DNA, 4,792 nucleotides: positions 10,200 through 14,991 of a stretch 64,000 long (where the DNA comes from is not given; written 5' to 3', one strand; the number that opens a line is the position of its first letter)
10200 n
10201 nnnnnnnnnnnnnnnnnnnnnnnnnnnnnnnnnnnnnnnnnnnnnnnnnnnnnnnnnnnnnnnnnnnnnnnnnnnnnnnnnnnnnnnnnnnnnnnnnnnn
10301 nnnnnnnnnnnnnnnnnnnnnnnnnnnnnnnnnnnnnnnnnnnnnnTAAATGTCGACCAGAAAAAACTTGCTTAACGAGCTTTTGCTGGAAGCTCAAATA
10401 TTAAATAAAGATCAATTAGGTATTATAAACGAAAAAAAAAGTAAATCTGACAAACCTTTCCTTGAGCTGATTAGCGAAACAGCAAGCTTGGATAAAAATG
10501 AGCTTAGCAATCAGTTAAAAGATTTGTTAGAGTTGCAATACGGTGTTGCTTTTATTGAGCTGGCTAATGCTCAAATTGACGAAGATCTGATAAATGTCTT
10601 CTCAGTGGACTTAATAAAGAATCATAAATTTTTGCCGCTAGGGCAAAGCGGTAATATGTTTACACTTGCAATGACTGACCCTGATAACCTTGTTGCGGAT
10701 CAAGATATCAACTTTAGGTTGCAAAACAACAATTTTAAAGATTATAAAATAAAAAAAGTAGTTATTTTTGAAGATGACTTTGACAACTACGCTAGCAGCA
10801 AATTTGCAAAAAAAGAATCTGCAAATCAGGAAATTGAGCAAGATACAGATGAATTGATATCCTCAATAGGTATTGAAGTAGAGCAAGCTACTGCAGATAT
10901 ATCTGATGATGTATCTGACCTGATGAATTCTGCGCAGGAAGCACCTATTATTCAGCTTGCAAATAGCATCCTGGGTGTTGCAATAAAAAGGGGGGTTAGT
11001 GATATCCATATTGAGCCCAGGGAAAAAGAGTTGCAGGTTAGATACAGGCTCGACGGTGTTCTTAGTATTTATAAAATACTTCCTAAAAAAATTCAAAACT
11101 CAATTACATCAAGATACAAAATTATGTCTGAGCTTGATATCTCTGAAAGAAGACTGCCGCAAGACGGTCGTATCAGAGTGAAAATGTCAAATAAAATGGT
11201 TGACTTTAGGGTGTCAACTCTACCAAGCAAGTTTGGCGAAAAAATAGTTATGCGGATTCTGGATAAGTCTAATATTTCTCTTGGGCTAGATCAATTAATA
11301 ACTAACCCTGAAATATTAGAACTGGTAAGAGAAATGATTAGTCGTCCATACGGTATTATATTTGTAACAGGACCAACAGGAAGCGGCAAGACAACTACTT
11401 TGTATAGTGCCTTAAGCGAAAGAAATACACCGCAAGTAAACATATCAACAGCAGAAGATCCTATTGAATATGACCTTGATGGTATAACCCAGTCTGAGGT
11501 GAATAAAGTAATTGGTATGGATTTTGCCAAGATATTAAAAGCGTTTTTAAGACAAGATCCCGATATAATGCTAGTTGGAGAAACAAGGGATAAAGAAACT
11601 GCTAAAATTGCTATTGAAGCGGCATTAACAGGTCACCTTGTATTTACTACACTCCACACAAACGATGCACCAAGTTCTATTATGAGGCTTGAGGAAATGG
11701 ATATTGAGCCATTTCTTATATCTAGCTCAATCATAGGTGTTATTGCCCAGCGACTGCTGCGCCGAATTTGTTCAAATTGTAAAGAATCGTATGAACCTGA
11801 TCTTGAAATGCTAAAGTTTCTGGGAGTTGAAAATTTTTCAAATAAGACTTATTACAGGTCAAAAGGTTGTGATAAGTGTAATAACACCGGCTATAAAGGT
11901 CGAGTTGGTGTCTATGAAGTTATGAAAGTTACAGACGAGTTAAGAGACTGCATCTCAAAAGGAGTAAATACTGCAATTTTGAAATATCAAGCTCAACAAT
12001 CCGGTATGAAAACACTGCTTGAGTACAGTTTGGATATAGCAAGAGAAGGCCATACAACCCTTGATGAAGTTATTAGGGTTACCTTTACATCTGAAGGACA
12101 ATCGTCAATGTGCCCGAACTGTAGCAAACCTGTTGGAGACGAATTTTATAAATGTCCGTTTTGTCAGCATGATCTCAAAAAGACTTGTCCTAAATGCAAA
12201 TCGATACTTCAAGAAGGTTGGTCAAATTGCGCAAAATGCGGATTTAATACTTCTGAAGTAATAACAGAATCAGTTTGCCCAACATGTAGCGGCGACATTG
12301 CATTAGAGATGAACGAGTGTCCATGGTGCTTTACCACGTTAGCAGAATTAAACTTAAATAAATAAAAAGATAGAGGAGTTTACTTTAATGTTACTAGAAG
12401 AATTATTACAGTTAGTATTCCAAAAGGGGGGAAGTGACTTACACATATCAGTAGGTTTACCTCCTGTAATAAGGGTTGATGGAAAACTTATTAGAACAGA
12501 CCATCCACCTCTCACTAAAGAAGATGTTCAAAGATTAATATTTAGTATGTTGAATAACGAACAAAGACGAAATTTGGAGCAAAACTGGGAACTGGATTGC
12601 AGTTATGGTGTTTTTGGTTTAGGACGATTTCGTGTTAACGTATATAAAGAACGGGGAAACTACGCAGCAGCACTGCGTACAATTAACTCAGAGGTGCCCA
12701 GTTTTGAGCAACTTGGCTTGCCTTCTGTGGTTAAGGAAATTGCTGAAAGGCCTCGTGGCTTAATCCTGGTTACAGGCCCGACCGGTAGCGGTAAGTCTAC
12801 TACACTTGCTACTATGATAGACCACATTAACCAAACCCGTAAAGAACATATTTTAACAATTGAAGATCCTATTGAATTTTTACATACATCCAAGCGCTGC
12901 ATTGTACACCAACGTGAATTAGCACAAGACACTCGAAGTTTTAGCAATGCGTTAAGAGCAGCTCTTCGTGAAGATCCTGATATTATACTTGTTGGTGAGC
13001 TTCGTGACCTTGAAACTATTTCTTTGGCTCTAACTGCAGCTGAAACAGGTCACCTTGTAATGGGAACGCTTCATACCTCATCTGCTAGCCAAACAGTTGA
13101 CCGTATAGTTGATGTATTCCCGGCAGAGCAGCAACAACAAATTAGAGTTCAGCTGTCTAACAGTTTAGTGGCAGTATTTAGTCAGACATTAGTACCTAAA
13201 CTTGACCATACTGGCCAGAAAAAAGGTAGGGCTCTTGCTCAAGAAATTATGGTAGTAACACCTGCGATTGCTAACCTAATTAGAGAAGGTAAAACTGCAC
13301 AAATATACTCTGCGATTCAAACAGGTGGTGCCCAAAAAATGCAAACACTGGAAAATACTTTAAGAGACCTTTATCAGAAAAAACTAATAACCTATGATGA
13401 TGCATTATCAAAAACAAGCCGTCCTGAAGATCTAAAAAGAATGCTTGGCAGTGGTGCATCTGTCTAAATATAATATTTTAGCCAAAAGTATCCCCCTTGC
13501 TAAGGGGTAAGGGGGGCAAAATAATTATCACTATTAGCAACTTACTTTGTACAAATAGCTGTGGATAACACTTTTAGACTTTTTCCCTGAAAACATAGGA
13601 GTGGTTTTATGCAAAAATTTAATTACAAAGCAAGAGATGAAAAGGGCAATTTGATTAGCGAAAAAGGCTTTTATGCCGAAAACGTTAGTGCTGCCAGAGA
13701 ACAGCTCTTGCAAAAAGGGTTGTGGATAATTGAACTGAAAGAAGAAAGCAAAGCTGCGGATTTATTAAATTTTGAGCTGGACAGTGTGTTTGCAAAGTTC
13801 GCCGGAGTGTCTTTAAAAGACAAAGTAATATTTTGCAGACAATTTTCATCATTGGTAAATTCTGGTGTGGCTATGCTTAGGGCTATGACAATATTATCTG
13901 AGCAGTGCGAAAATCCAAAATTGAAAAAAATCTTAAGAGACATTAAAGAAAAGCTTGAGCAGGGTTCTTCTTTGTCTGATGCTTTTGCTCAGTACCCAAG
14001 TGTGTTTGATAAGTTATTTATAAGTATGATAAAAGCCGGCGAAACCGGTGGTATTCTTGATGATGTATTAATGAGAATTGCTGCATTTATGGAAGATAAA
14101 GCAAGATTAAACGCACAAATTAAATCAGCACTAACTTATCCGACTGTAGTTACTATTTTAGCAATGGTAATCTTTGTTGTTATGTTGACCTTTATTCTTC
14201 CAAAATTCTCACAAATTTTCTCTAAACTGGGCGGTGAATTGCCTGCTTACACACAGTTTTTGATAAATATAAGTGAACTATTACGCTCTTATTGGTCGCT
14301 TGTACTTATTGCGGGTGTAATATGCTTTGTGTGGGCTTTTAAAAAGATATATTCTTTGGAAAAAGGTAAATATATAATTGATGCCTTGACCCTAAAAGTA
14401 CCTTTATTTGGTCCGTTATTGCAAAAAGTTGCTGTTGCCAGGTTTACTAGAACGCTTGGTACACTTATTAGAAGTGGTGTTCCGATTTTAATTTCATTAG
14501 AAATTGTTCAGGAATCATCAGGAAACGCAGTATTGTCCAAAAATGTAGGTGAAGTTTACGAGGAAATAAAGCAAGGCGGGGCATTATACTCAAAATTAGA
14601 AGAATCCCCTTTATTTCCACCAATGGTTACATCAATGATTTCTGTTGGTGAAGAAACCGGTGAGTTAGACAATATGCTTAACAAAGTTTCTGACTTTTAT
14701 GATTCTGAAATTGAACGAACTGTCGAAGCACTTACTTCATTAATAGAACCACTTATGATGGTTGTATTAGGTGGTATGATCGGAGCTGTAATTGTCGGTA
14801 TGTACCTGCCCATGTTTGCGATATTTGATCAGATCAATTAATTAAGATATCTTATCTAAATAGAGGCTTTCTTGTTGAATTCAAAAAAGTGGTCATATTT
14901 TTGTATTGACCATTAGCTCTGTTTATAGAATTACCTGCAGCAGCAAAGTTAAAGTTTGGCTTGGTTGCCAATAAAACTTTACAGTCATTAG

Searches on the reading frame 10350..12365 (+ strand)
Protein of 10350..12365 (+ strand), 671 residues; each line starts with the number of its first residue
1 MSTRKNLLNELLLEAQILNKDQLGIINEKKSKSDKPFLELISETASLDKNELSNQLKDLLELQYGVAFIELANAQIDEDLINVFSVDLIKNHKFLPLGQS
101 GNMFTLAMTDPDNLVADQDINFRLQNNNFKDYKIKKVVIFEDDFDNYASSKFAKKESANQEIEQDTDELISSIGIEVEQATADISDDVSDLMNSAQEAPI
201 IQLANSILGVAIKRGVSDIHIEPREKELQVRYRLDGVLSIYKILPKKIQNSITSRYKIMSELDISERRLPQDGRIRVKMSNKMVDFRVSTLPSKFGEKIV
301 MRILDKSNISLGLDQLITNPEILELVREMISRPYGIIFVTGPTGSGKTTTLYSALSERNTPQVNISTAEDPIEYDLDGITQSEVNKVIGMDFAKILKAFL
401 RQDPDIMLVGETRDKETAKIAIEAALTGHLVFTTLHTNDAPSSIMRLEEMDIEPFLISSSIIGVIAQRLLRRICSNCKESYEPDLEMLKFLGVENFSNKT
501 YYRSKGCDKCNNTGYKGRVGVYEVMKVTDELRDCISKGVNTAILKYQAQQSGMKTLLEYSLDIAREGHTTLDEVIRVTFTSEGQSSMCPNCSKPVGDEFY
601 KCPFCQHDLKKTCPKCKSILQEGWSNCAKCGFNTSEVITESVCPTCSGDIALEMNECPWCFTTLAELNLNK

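Call 4: search_protein_families(library=pfam, proteins=[window:10350-12365:+], max_evalue=0.1)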
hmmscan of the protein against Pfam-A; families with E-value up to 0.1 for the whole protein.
window:10350-12365:+ (671 aa): 16 families
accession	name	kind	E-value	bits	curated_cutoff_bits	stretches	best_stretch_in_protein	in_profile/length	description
PF00437.27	T2SSE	-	4.1e-132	440.8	24.9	1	195-576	3-370/370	Type II/IV secretion system protein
PF05157.20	MshEN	-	1.3e-12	48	23.1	1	64-147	1-79/90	MshEN domain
PF12773.13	DZR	-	4.4e-07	30.4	27.3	1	588-631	1-45/45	Double zinc ribbon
PF10571.15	UPF0547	-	5.1e-05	23.7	29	0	643-660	3-20/26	Uncharacterised protein family UPF0547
PF01637.24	ATPase_2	-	8.3e-05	22.9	33.2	1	325-361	10-47/225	ATPase domain predominantly from Archaea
PF25199.1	nSTAND_NTPase5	-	0.00046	20.5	34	1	327-356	30-63/145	Novel STAND NTPase 5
PF13248.11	Zn_ribbon_3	-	0.00049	19.9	27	1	611-631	3-23/26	zinc-ribbon domain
PF13401.12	AAA_22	-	0.0024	18.6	27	1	334-363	5-37/130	AAA domain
PF13191.12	AAA_16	-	0.0025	18.8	32.6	1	331-367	22-58/167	AAA ATPase domain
PF13604.12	AAA_30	-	0.016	15.4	27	1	323-352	7-36/191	AAA domain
PF00004.35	AAA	-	0.018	15.9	21.2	0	338-369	2-33/131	ATPase family associated with various cellular activities (AAA)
PF13238.12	AAA_18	-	0.025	15.5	29.4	1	337-402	1-65/128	AAA domain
PF02492.25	cobW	-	0.038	14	20.7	1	337-366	3-33/180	CobW/HypB/UreG, nucleotide-binding domain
PF13173.12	AAA_14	-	0.043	14.3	27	0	336-374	4-43/129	AAA domain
PF16796.11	Microtub_bd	-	0.074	13.4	27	0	323-358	80-114/155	Microtubule binding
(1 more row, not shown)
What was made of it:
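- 10350..12365 (+): pilB (671 aa): extension ATPase with an MshEN N-domain and a C-terminal double zinc ribbon. Pfam T2SSE 4e-132, MshEN 1e-12, DZR 4e-7 (call 4).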

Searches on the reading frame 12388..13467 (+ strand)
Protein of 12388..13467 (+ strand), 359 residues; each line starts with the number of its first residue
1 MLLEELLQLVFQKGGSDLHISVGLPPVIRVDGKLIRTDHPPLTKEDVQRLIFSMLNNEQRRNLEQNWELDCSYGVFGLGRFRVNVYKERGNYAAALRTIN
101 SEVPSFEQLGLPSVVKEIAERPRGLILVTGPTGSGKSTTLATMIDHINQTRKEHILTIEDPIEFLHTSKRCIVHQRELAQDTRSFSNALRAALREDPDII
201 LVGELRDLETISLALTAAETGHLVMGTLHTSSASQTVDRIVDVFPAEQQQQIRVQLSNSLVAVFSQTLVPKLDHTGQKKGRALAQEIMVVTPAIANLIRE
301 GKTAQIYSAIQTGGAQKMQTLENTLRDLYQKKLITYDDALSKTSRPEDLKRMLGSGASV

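Call 4: search_protein_families(library=pfam, proteins=[window:12388-13467:+], max_evalue=0.1)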
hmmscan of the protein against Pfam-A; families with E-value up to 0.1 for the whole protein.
window:12388-13467:+ (359 aa): 39 families (the best 25 are shown)
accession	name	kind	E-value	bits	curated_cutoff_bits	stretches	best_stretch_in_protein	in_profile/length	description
PF00437.27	T2SSE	-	8.6e-50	169.9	24.9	1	92-297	105-329/370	Type II/IV secretion system protein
PF13191.12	AAA_16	-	8.2e-06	26.9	32.6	1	121-268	23-124/167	AAA ATPase domain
PF13401.12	AAA_22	-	2.4e-05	25.1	27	1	122-161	4-33/130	AAA domain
PF25199.1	nSTAND_NTPase5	-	0.00013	22.3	34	1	116-165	34-83/145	Novel STAND NTPase 5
PF04851.21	ResIII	-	0.00037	20.9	22.5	1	114-245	15-151/164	Type III restriction enzyme, res subunit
PF13604.12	AAA_30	-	0.00042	20.6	27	1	114-150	9-45/191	AAA domain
PF13555.12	AAA_29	-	0.00062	19.9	27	1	120-140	19-39/61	P-loop containing region of AAA domain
PF24883.2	NPHP3_N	-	0.001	19.7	24.8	1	123-153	22-52/164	Nephrocystin 3, N-terminal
PF03266.21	NTPase_1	-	0.0014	18.9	23.9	0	126-149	2-25/168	NTPase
PF01580.24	FtsK_SpoIIIE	-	0.0024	17.8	24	1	119-144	36-60/221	FtsK/SpoIIIE family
PF01637.24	ATPase_2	-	0.0026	18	33.2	1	115-173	11-69/225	ATPase domain predominantly from Archaea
PF13245.12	AAA_19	-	0.003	18.2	25.1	1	121-156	9-42/134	AAA domain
PF01935.23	DUF87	-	0.0031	18.1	23.2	1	127-157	27-57/220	Helicase HerA, central domain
PF00005.33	ABC_tran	-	0.0037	18.3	25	1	125-187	13-79/137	ABC transporter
PF20720.3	nSTAND3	-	0.0052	16.9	27.2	0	123-161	17-54/155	Novel STAND NTPase 3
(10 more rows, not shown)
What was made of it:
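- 12388..13467 (+): pilT (359 aa): retraction ATPase. Pfam T2SSE 9e-50 (call 4).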

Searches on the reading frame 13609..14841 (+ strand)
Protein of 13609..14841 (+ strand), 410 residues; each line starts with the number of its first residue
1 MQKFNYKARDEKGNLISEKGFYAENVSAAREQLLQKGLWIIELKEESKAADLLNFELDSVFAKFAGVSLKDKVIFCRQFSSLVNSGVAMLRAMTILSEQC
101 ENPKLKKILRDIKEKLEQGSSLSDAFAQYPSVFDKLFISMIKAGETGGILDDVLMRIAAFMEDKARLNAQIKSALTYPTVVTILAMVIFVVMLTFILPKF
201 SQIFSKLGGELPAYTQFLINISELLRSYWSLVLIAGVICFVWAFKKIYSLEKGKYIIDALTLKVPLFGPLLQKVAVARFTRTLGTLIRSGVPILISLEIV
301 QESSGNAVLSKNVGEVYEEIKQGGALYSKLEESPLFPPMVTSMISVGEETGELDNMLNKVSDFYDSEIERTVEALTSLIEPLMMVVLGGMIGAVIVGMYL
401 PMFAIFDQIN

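Call 4: search_protein_families(library=pfam, proteins=[window:13609-14841:+], max_evalue=0.1)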
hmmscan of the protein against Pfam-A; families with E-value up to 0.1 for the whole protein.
window:13609-14841:+ (410 aa): 1 family
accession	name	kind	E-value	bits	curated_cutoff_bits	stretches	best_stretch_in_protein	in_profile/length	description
PF00482.28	T2SSF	-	7.1e-74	246.1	25.2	2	75-198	1-125/125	Type II secretion system (T2SS), protein F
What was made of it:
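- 13609..14841 (+): pilC (410 aa): inner-membrane platform protein. Pfam T2SSF 7e-74 (call 4).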
